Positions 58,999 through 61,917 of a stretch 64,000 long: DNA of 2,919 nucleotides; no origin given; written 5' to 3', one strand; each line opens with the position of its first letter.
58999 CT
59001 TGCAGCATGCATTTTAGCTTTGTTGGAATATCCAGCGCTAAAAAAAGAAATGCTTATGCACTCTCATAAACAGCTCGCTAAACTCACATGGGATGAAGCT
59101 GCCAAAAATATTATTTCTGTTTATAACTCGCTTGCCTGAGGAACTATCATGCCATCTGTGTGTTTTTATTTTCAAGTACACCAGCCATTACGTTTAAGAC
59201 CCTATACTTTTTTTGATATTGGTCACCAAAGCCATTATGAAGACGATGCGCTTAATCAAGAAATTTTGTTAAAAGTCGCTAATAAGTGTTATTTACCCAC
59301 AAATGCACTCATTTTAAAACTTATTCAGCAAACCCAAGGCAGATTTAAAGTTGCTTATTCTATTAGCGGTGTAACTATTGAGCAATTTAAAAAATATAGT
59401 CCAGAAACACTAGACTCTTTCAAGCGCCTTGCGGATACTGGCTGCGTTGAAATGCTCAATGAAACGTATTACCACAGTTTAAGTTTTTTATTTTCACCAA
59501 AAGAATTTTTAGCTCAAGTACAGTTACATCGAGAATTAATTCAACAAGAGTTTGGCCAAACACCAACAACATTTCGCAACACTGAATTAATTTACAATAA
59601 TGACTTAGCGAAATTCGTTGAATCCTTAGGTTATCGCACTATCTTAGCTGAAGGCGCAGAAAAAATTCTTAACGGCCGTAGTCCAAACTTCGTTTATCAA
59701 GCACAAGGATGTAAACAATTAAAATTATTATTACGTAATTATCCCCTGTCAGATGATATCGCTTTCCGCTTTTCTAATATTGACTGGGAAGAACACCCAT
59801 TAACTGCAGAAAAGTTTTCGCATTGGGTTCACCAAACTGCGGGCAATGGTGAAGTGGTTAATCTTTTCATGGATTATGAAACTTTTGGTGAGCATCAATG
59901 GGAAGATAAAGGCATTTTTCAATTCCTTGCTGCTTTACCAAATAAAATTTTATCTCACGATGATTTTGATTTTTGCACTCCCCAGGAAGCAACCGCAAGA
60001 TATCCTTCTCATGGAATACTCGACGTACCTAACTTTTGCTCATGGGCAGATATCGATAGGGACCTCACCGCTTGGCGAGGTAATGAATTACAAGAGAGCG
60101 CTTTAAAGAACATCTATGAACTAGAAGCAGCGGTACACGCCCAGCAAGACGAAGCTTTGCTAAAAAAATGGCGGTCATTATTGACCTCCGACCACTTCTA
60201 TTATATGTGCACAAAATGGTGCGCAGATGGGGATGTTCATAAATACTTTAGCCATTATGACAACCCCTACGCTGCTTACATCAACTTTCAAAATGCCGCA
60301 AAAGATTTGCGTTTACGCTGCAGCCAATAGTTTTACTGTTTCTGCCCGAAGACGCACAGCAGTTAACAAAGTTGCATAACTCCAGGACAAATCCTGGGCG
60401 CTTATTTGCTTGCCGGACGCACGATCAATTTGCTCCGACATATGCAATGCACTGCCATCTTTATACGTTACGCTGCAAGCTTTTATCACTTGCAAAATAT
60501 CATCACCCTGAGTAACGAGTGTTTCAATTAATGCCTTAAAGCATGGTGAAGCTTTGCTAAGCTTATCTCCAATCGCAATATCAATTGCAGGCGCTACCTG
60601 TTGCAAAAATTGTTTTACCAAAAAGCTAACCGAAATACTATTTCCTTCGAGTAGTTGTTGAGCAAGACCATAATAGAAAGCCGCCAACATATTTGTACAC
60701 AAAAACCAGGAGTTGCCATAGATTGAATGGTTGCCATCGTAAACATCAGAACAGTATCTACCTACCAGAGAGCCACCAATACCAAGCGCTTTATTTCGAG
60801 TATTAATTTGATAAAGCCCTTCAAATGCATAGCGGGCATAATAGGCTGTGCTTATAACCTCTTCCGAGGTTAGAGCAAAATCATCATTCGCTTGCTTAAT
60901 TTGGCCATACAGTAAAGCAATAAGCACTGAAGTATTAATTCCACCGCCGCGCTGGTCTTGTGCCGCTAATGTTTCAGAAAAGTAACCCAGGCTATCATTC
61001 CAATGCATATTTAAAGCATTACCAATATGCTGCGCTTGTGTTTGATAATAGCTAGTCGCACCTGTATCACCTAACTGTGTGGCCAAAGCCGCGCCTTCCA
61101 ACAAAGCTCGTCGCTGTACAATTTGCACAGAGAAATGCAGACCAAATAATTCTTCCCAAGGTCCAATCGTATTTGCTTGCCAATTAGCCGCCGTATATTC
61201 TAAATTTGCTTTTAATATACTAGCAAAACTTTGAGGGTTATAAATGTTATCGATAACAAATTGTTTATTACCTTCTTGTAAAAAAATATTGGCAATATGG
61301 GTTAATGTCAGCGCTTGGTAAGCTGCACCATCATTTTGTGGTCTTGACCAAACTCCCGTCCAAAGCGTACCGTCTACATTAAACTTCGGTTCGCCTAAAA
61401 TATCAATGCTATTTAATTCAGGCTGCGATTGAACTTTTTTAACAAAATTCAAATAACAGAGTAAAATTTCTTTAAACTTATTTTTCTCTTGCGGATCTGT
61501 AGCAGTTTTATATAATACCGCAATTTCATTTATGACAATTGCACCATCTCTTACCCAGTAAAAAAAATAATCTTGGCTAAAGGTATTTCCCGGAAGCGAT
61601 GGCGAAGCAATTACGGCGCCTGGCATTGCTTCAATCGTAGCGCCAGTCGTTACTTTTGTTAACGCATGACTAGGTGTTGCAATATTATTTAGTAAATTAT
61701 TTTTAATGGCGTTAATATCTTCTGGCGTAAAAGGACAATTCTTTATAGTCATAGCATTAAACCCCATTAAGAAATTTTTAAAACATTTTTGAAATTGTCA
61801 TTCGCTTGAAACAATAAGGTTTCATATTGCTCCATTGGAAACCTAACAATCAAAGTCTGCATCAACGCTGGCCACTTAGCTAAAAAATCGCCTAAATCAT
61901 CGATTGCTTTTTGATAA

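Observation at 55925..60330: Compact non-canonical alpha-glucan operon (debranching-enzyme-like, GT4 synthase-like, GH57) fused behind proS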

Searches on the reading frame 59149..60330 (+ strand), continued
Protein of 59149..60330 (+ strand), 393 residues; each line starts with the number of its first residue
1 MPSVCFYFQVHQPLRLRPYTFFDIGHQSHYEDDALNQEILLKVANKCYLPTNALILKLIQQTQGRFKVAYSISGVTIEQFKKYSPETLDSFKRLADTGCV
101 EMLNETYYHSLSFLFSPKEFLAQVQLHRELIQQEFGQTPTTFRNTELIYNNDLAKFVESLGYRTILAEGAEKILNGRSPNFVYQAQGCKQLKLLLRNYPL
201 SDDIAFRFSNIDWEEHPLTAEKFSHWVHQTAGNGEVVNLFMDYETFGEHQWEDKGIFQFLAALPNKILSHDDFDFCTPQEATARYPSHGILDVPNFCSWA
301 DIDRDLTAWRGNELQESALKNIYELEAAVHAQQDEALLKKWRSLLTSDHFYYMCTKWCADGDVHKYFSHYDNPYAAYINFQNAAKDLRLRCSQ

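Call 52: find_encoding_contigs(protein=P0013, flank=10000, max_places=2)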
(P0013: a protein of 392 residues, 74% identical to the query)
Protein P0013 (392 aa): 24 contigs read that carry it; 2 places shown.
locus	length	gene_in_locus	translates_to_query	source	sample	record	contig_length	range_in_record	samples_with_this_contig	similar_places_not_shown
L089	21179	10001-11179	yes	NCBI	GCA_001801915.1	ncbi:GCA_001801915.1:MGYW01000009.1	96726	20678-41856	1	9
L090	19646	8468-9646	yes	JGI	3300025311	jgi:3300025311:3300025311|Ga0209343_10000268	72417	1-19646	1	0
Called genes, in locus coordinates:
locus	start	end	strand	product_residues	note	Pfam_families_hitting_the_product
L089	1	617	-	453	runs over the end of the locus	PF00083:Sugar_tr, PF07690:MFS_1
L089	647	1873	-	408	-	PF08240:ADH_N, PF16912:Glu_dehyd_C, PF00107:ADH_zinc_N (weak), PF16912:Glu_dehyd_C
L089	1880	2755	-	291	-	PF08450:SGL, PF01731:Arylesterase (weak)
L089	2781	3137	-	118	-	PF03992:ABM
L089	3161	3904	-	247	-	PF00106:adh_short, PF13561:adh_short_C2, PF08659:KR (weak)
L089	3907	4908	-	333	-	PF03446:NAD_binding_2, PF00393:6PGD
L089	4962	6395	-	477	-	PF00723:Glyco_hydro_15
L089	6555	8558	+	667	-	PF12439:GDE_N, PF06202:GDE_C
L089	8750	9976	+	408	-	PF08323:Glyco_transf_5, PF13439:Glyco_transf_4, PF13579:Glyco_trans_4_4, PF20706:GT4-conflict, PF00534:Glycos_transf_1, PF13692:Glyco_trans_1_4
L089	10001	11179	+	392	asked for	PF03065:Glyco_hydro_57, PF01522:Polysacc_deac_1 (weak)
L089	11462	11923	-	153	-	PF00436:SSB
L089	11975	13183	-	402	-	PF00083:Sugar_tr, PF07690:MFS_1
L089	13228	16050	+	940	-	PF00005:ABC_tran (faint), PF02463:SMC_N (faint), PF13191:AAA_16 (faint), PF13476:AAA_23 (faint), PF13555:AAA_29 (faint), PF20703:nSTAND1 (faint), PF17760:UvrA_inter, PF17755:UvrA_DNA-bind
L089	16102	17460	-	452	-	PF13173:AAA_14, PF13635:DUF4143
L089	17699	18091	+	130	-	PF08378:NERD (weak), PF02021:UPF0102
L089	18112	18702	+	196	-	PF13580:SIS_2, PF01380:SIS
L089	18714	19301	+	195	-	PF04972:BON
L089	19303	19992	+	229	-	PF02163:Peptidase_M50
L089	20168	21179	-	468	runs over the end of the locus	PF12796:Ank_2, PF13606:Ank_3 (faint), PF00023:Ank (weak)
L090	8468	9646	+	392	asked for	PF03065:Glyco_hydro_57, PF01522:Polysacc_deac_1 (weak)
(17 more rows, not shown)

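Call 53: find_encoding_contigs(protein=P0005, flank=10000, max_places=2)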
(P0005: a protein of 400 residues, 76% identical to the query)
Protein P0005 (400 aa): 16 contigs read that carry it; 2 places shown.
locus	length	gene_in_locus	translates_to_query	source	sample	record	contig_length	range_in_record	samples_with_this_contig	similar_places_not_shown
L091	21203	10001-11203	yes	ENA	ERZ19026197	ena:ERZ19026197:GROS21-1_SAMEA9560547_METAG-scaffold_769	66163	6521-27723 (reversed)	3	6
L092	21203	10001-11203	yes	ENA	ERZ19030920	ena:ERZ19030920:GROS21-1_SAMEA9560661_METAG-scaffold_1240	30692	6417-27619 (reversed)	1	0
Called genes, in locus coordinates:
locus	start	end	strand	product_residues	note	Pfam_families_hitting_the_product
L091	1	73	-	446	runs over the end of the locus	PF00083:Sugar_tr, PF07690:MFS_1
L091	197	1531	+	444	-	PF01595:CNNM, PF00571:CBS (weak), PF03471:CorC_HlyC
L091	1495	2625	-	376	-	PF06965:Na_H_antiport_1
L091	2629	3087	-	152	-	-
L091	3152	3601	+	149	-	PF02639:DUF188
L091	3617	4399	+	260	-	PF03099:BPL_LplA_LipB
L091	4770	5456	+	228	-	PF22624:AASDHPPT_N, PF01648:ACPS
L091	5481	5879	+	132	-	PF02537:CRCB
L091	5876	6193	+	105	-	PF02641:DUF190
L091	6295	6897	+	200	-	PF05433:Rick_17kDa_Anti (weak)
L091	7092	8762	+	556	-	-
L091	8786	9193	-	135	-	PF13470:PIN_3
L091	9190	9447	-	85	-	PF19891:DUF6364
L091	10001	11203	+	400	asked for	PF03065:Glyco_hydro_57, PF01522:Polysacc_deac_1 (weak)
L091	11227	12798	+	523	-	PF00732:GMC_oxred_N (weak), PF00890:FAD_binding_2 (faint), PF01266:DAO (faint), PF07992:Pyr_redox_2 (faint), PF13450:NAD_binding_8 (weak), PF05199:GMC_oxred_C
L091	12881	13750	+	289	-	PF07681:DoxX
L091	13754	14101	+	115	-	PF03992:ABM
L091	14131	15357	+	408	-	PF07690:MFS_1, PF00083:Sugar_tr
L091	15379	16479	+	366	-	PF08240:ADH_N, PF16912:Glu_dehyd_C, PF00107:ADH_zinc_N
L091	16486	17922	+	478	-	PF00723:Glyco_hydro_15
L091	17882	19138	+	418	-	PF08323:Glyco_transf_5, PF13439:Glyco_transf_4, PF13579:Glyco_trans_4_4, PF20706:GT4-conflict, PF00534:Glycos_transf_1, PF13692:Glyco_trans_1_4, PF00982:Glyco_transf_20 (weak)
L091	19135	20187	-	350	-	PF08240:ADH_N, PF02826:2-Hacid_dh_C (faint), PF00107:ADH_zinc_N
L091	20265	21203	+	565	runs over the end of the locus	PF17243:POTRA_TamA_1 (weak), PF07244:POTRA (weak), PF01103:Omp85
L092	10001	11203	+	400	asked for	PF03065:Glyco_hydro_57, PF01522:Polysacc_deac_1 (weak)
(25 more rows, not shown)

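Call 54: find_encoding_contigs(protein=P0012, flank=10000, max_places=1)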
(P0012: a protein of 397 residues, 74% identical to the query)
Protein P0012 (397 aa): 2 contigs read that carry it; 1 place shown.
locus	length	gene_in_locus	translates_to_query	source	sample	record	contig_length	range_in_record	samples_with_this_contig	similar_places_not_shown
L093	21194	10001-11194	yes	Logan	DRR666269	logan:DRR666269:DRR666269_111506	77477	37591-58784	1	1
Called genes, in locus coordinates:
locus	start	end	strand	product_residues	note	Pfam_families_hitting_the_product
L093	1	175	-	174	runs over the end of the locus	PF00717:Peptidase_S24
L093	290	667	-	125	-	PF02627:CMD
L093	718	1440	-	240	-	PF13302:Acetyltransf_3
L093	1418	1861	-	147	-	PF13670:PepSY_2 (weak)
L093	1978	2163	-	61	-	PF01361:Tautomerase, PF14552:Tautomerase_2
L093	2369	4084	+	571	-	PF02689:Herpes_Helicase (faint), PF05970:PIF1, PF13245:AAA_19, PF13401:AAA_22, PF13604:AAA_30, PF21530:Pif1_2B_dom, PF14493:HTH_40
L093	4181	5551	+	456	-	PF01654:Cyt_bd_oxida_I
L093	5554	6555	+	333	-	PF02322:Cyt_bd_oxida_II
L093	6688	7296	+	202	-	PF03099:BPL_LplA_LipB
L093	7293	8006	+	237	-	PF22624:AASDHPPT_N, PF01648:ACPS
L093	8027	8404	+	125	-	PF02537:CRCB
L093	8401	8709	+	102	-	PF02641:DUF190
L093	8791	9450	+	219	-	-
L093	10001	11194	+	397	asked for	PF03065:Glyco_hydro_57, PF01522:Polysacc_deac_1 (weak)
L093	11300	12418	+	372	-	PF00923:TAL_FSA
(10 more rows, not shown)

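Call 70: search_protein_families(library=pfam, proteins=[L001:14796-15668:-], max_evalue=0.01)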
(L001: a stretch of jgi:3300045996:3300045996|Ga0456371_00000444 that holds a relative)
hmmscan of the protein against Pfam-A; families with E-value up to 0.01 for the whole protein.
L001:14796-15668:- (290 aa): 2 families
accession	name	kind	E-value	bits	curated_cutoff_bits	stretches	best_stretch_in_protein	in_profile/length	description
PF08450.18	SGL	-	5.2e-84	282.1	26.3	1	13-254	1-245/246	SMP-30/Gluconolactonase/LRE-like region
PF24684.1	Vgb_lyase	-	0.00041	19.7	50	1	45-227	47-215/290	Virginiamycin B lyase family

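Call 74: find_encoding_contigs(protein=P0002, flank=6000, max_places=3)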
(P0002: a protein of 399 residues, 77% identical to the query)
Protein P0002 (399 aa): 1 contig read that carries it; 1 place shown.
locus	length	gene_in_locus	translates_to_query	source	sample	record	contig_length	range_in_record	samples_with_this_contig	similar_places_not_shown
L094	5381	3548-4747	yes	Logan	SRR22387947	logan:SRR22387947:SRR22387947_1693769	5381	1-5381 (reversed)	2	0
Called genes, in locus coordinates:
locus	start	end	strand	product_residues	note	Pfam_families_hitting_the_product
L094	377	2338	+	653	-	PF12439:GDE_N, PF06202:GDE_C, PF22422:MGH1-like_GH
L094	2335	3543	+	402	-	PF08323:Glyco_transf_5, PF13439:Glyco_transf_4, PF13579:Glyco_trans_4_4, PF20706:GT4-conflict, PF00534:Glycos_transf_1, PF00982:Glyco_transf_20 (weak), PF13692:Glyco_trans_1_4, PF13524:Glyco_trans_1_2 (weak)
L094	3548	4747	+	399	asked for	PF03065:Glyco_hydro_57, PF01522:Polysacc_deac_1 (weak)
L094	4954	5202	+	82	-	-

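Call 75: find_encoding_contigs(protein=P0004, flank=7000, max_places=2)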
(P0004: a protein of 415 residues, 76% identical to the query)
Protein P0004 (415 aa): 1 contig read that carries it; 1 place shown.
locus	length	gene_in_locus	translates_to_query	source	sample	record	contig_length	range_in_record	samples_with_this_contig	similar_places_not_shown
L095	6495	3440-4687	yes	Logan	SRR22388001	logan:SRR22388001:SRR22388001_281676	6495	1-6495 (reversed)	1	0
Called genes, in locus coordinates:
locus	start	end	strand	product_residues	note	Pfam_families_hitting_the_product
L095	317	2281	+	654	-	PF12439:GDE_N, PF06202:GDE_C, PF22422:MGH1-like_GH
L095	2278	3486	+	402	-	PF08323:Glyco_transf_5, PF13439:Glyco_transf_4, PF13579:Glyco_trans_4_4, PF20706:GT4-conflict, PF00534:Glycos_transf_1, PF00982:Glyco_transf_20 (weak), PF13692:Glyco_trans_1_4, PF13524:Glyco_trans_1_2 (weak)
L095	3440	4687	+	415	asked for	PF03065:Glyco_hydro_57, PF01522:Polysacc_deac_1 (weak)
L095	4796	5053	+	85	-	-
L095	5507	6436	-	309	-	PF03547:Mem_trans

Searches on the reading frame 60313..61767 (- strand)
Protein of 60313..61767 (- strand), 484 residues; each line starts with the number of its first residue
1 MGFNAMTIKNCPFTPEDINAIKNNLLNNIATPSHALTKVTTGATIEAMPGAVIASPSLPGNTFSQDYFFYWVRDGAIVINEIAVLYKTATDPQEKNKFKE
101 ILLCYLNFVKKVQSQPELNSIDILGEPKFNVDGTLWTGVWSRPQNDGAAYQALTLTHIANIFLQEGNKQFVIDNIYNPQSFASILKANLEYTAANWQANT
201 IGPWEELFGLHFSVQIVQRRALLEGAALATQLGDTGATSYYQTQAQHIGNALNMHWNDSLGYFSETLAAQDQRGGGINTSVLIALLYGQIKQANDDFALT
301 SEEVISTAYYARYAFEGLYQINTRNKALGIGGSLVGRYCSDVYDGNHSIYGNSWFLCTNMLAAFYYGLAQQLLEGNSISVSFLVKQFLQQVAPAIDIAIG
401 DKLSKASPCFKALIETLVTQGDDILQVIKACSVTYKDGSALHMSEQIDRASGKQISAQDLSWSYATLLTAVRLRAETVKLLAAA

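Call 3: search_protein_families(library=pfam, proteins=[window:60313-61767:-])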
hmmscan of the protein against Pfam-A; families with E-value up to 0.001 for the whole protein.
window:60313-61767:- (484 aa): 1 family
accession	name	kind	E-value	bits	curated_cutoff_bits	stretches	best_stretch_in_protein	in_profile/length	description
PF00723.27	Glyco_hydro_15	-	6.1e-58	197.2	22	1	43-471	17-426/427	Glycosyl hydrolases family 15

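Call 4: search_protein_families(library=ncbifam, proteins=[window:60313-61767:-])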
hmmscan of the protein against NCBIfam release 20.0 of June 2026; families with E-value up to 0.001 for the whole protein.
window:60313-61767:- (484 aa): 2 families
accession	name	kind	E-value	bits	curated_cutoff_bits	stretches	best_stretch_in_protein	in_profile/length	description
TIGR01577.1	oligosac_amyl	hypoth_equivalog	2.4e-08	33.1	820.7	1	50-380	274-558/616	oligosaccharide amylase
NF041084.1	trehalase_H1_Arch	equivalog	1.6e-05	23.7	820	1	48-308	227-481/570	alpha,alpha-trehalase TreH1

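Call 60: search_solved_structures(query=window:60313-61767:-, max_evalue=0.00001, show_alignments=1)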
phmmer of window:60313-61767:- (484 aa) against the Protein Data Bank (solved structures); distinct sequences matched with E-value up to 0.00001: 10.
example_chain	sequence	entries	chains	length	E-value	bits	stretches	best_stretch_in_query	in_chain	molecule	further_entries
27xj_A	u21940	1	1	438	8e-54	186.3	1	49-379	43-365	glucan 1,4-alpha-glucosidase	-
3eqa_A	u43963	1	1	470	2e-41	145.4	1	42-476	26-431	Glucoamylase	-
1ayx_A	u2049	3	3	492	3.6e-41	144.6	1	46-480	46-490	GLUCOAMYLASE | Glucoamylase GLU1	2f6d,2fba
6frv_A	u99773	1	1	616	4.6e-41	144.2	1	42-476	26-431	Glucoamylase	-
2vn4_A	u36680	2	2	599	4.7e-41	144.2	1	48-477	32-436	GLUCOAMYLASE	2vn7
1agm_A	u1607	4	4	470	1.2e-39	139.6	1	42-475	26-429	GLUCOAMYLASE-471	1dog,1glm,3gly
1gah_A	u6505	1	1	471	1.2e-39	139.5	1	42-475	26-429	GLUCOAMYLASE-471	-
1gai_A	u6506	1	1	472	1.2e-39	139.5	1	42-475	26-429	GLUCOAMYLASE-471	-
6fhv_A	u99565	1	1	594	3.6e-35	124.8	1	50-475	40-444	Glucoamylase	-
6fhw_A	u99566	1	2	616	2.3e-33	118.8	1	46-475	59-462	Glucoamylase P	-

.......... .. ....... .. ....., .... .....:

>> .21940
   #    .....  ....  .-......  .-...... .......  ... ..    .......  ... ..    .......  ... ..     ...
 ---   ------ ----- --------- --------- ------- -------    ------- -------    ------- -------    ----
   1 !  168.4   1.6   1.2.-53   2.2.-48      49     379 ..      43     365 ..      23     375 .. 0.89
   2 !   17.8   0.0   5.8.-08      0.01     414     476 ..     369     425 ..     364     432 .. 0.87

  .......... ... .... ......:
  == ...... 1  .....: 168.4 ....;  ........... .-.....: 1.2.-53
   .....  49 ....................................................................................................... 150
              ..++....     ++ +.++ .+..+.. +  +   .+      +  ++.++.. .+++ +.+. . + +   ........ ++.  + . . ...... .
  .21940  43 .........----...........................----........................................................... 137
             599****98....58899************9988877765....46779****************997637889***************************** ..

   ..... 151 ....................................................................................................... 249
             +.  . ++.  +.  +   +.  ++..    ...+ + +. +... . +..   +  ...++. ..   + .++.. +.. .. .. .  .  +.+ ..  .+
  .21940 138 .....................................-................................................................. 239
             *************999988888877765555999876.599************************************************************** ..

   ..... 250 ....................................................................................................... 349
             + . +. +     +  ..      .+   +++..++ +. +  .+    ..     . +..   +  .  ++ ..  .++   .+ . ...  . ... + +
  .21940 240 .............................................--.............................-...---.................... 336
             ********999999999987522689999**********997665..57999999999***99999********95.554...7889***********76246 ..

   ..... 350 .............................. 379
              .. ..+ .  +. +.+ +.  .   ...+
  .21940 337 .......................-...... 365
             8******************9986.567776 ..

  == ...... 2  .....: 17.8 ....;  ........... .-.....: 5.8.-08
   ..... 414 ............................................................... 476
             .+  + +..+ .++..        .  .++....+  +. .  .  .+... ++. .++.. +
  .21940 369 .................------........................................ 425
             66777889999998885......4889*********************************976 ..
